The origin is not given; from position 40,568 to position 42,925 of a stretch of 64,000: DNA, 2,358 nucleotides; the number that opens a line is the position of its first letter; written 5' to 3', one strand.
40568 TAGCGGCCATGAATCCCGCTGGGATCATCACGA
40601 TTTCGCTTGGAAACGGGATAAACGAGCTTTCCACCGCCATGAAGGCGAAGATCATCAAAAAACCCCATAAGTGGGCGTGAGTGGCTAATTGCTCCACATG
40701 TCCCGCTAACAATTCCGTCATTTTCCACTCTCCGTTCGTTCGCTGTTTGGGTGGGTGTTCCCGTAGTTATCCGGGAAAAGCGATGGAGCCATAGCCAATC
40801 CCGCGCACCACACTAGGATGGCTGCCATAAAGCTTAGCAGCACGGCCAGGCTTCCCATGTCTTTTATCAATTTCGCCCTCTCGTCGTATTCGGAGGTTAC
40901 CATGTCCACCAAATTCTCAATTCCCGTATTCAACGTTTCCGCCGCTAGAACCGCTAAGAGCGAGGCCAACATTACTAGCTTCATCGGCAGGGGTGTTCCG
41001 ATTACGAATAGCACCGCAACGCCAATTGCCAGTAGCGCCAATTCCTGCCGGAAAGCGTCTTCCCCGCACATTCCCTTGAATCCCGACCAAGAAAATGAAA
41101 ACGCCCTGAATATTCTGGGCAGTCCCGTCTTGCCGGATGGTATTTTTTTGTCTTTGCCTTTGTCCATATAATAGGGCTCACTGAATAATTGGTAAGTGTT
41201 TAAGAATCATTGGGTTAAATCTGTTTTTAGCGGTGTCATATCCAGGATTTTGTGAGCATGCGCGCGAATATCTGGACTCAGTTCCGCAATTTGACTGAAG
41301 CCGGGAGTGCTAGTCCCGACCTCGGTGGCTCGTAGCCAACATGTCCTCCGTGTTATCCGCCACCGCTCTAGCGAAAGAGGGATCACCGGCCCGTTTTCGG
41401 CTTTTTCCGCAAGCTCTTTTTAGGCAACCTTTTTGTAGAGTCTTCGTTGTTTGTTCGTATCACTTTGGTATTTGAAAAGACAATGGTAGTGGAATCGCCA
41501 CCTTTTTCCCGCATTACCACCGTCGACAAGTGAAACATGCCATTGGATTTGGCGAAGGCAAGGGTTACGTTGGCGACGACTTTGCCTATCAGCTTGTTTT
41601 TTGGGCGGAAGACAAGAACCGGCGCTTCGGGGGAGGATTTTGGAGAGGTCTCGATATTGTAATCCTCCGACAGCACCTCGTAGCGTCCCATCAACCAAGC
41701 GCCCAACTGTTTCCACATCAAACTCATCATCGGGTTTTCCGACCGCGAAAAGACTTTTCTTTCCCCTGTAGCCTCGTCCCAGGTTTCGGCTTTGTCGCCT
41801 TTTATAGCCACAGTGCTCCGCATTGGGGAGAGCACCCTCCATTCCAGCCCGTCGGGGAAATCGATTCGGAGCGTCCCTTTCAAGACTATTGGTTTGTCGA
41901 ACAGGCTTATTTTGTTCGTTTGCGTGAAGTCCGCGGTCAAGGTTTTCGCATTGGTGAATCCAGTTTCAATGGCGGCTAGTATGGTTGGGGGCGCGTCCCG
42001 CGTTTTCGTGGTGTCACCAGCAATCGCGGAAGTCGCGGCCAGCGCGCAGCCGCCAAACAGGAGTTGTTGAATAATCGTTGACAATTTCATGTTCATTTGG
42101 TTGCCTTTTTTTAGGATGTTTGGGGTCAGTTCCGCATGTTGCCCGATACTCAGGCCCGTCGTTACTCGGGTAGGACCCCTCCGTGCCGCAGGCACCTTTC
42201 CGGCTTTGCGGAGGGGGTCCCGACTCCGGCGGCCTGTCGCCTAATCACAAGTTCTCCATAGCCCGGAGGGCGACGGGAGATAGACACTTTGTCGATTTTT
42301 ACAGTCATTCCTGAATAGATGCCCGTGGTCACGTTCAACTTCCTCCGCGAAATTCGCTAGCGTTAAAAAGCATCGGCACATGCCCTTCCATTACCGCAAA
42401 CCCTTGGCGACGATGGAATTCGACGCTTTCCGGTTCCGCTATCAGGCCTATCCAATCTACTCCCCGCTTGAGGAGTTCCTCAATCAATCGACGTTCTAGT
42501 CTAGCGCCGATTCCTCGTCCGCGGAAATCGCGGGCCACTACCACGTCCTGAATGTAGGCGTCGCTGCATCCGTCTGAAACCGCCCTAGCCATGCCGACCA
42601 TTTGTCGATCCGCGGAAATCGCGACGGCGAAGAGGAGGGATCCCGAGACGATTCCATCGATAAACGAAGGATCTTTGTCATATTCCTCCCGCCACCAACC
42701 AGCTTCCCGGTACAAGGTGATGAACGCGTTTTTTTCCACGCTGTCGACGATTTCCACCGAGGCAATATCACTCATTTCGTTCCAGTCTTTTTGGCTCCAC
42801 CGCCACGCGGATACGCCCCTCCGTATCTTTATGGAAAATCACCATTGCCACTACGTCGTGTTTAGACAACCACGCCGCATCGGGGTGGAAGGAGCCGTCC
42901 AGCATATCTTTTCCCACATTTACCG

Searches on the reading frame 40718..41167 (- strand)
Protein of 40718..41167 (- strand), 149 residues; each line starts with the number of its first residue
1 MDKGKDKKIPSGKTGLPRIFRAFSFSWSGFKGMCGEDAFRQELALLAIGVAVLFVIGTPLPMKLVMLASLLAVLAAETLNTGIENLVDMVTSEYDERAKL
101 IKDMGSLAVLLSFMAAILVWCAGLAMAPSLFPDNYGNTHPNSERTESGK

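Call 10: search_protein_families(library=pfam, proteins=[window:40718-41167:-], max_evalue=0.01)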
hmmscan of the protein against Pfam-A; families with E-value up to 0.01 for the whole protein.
window:40718-41167:- (149 aa): 1 family
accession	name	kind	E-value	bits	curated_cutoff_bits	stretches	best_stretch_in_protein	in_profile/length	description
PF01219.24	DAGK_prokar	-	1.6e-24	86.1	22.3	1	25-122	2-100/102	Prokaryotic diacylglycerol kinase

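Call 63: search_protein_families(library=ncbifam, proteins=[window:40718-41167:-], max_evalue=0.01)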
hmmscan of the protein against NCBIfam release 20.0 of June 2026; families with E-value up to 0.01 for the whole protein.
window:40718-41167:- (149 aa): 0 families

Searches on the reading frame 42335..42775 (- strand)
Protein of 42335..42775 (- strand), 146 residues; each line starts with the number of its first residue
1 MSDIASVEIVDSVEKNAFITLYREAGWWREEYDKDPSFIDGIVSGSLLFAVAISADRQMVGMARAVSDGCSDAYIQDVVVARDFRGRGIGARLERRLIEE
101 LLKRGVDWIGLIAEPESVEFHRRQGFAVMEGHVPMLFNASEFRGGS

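Call 10: search_protein_families(library=pfam, proteins=[window:42335-42775:-], max_evalue=0.01)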
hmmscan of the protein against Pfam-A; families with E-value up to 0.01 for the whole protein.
window:42335-42775:- (146 aa): 5 families
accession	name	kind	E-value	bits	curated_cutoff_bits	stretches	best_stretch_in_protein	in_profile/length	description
PF00583.31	Acetyltransf_1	-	4e-12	46.9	20.7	1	38-126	24-116/116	Acetyltransferase (GNAT) family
PF13673.13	Acetyltransf_10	-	5.5e-10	39.8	23.6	1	50-129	33-110/128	Acetyltransferase (GNAT) domain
PF13508.13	Acetyltransf_7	-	2.5e-09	37.8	27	1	55-127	10-83/84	Acetyltransferase (GNAT) domain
PF08445.16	FR47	-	0.0011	19.3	22.1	1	73-125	22-76/86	FR47-like protein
PF13527.13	Acetyltransf_9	-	0.0014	19.1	25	1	73-128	73-126/127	Acetyltransferase (GNAT) domain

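Call 63: search_protein_families(library=ncbifam, proteins=[window:42335-42775:-], max_evalue=0.01)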
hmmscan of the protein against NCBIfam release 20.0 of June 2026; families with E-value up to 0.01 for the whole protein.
window:42335-42775:- (146 aa): 9 families
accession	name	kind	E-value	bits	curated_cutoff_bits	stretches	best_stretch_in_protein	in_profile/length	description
NF040501.1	resist_ArsN2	equivalog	2.2e-06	27.3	125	1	48-130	25-105/133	arsenic resistance N-acetyltransferase ArsN2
NF002959.0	PRK03624.1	equivalog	1.4e-05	24.9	124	1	4-114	6-114/147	GNAT family acetyltransferase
TIGR01575.1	rimI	equivalog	8.2e-05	22.8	86.4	1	43-110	28-93/132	ribosomal protein S18-alanine N-acetyltransferase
NF000360.1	sat4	exception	0.00038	20.6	380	1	56-100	80-124/180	streptothricin N-acetyltransferase Sat4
NF040504.1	resist_ArsN1b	equivalog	0.00046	20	210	1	55-129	55-136/159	arsinothricin resistance N-acetyltransferase ArsN1 family B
NF005921.0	PRK07922.1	equivalog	0.001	18.7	180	1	50-132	49-129/170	amino-acid N-acetyltransferase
NF000487.1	stat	exception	0.001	18.6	420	1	51-129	82-164/189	streptothricin N-acetyltransferase STAT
NF007025.1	PRK09491.1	equivalog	0.004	17.1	173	0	50-107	41-97/145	ribosomal protein S18-alanine N-acetyltransferase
TIGR03448.1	mycothiol_MshD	equivalog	0.0045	16.4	163.1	1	51-103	50-102/294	mycothiol synthase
